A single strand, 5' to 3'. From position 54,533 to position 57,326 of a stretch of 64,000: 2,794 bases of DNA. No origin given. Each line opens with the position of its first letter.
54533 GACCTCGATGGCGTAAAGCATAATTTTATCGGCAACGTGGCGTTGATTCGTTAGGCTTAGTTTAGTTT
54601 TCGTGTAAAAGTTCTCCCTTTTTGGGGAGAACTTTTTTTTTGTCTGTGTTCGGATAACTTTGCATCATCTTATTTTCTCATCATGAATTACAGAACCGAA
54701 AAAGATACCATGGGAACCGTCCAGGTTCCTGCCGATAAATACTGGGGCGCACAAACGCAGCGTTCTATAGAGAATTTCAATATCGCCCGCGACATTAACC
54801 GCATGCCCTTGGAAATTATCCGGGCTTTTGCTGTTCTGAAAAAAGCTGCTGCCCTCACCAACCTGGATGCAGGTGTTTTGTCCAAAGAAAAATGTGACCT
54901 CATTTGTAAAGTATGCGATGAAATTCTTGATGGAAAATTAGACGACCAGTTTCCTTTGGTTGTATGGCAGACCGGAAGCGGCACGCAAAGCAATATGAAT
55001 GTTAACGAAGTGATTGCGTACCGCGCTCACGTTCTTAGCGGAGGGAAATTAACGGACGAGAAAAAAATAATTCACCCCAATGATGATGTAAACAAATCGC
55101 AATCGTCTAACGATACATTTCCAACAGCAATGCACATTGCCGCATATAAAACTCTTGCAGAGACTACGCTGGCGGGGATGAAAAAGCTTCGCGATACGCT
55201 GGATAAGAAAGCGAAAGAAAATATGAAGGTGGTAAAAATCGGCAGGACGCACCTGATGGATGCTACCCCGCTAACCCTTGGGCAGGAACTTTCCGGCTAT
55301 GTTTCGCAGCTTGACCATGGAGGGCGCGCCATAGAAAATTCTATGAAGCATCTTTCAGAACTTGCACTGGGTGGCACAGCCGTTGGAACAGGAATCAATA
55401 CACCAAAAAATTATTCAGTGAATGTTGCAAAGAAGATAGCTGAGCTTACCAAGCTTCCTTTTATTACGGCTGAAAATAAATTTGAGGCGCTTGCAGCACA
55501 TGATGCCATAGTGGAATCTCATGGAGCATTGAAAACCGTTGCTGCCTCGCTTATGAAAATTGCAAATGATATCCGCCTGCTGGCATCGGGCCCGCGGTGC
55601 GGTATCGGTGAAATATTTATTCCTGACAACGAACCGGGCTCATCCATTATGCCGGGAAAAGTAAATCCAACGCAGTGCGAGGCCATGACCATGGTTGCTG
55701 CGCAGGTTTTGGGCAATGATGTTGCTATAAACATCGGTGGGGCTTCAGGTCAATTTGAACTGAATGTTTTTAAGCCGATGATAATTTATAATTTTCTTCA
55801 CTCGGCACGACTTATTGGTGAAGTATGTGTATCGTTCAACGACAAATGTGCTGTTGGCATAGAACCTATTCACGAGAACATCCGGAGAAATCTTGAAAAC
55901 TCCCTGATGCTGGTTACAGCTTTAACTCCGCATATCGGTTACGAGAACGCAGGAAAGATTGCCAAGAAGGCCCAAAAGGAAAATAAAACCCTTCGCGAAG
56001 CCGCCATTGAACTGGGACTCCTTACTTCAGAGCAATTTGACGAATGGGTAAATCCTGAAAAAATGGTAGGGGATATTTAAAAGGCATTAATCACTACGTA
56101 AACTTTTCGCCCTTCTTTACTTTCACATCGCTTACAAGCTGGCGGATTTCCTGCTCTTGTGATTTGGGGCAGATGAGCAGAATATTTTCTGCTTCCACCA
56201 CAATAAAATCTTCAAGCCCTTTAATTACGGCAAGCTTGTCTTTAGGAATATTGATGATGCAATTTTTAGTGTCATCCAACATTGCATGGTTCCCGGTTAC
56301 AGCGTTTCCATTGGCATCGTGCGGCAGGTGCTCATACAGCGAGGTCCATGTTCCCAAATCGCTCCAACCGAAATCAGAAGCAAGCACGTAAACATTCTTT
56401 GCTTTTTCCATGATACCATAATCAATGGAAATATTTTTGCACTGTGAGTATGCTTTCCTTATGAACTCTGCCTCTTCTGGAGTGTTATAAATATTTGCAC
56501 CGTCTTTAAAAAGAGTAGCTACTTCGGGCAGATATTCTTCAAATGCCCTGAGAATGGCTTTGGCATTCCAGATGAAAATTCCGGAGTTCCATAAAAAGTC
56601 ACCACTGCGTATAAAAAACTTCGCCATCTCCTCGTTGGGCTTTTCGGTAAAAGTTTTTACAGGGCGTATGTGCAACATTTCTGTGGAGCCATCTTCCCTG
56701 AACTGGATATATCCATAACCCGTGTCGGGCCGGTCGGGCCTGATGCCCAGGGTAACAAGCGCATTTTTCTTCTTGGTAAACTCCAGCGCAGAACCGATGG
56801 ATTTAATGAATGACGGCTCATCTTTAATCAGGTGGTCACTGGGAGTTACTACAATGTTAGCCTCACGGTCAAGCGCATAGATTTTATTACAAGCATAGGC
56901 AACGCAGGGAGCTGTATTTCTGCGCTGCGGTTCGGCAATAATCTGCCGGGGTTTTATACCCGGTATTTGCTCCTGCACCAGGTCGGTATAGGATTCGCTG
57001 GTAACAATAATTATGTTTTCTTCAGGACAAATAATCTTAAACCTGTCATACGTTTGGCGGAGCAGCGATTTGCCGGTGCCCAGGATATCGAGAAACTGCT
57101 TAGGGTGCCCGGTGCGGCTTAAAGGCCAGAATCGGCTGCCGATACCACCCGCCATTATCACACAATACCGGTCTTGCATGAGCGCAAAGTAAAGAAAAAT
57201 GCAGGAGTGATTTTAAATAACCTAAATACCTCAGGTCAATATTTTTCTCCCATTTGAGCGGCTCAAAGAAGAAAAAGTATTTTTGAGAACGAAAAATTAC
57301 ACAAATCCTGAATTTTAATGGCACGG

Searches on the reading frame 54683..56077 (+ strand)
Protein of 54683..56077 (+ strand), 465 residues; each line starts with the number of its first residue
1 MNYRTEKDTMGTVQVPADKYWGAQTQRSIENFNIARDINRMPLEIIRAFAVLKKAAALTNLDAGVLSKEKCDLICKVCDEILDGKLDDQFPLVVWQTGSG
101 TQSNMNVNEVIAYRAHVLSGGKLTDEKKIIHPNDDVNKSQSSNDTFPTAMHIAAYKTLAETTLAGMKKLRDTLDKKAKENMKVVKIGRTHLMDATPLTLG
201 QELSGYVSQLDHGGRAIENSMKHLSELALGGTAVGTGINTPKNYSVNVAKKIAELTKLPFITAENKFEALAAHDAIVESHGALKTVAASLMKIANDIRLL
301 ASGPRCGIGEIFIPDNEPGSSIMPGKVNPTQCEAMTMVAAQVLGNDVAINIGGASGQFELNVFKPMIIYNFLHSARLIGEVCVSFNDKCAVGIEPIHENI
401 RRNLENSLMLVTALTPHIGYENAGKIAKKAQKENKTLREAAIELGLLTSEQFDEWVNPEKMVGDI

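Call 42: list_cluster_members(proteins=[P0001, window:54683-56077:+])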
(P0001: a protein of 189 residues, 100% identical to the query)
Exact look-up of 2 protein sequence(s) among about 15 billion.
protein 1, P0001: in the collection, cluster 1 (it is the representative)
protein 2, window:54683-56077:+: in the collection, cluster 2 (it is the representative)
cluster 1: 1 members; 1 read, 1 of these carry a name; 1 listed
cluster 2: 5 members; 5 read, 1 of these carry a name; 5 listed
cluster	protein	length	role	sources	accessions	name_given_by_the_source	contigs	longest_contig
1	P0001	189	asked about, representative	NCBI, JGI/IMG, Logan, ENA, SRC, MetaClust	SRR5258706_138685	\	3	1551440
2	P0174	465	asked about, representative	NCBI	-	-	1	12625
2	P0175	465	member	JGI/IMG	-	fumarate hydratase class II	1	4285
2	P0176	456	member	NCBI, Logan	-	-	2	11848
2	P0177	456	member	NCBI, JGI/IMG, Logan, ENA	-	-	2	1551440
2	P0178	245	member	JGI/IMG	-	-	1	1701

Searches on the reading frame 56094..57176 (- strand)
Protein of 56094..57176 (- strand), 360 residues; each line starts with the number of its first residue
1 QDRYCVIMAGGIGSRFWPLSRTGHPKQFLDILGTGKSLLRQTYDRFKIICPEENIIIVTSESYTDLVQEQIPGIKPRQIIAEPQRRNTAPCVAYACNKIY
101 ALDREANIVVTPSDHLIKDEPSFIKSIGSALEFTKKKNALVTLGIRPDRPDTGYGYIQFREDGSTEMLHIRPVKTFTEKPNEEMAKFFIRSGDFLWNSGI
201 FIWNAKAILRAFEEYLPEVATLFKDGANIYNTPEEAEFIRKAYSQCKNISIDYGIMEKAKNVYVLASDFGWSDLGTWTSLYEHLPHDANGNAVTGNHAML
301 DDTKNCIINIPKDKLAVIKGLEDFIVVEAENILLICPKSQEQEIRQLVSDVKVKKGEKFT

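Call 58: find_related_loci(query=window:56094-57176:-, collection=metagenome_contigs, flank=6000)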
Query window:56094-57176:- (360 aa) in metagenome_contigs; peptide patterns used: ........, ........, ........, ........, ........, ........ (x = any residue, [..] = any of these).
599 stretches matched a pattern (row limit reached: there are more); 375 encode a relative of the query (tblastn E <= 1e-3); the best 80 are kept; 80 distinct loci.
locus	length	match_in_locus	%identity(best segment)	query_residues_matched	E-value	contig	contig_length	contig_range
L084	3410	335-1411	89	1-360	0e+0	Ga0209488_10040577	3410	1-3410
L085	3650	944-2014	67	2-359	0e+0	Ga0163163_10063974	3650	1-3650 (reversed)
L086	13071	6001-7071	66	2-359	7e-172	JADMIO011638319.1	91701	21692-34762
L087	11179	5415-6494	66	1-360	3e-170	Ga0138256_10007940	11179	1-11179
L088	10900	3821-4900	66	1-360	3e-170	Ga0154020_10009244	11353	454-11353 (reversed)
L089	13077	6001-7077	67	1-359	5e-170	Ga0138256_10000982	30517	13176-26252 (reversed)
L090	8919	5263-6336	66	2-360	1e-169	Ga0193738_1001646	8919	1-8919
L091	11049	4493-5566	66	2-360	3e-169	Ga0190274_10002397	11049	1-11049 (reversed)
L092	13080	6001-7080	63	1-360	7e-167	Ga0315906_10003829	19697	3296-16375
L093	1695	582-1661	63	1-360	1e-179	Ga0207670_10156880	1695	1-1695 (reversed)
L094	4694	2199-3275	62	1-359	1e-168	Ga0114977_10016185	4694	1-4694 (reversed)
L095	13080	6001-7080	63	1-360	4e-162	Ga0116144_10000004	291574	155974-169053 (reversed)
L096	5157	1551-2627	64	1-359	5e-165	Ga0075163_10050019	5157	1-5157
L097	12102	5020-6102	63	1-360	6e-162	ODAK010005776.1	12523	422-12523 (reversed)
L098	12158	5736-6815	63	1-360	2e-161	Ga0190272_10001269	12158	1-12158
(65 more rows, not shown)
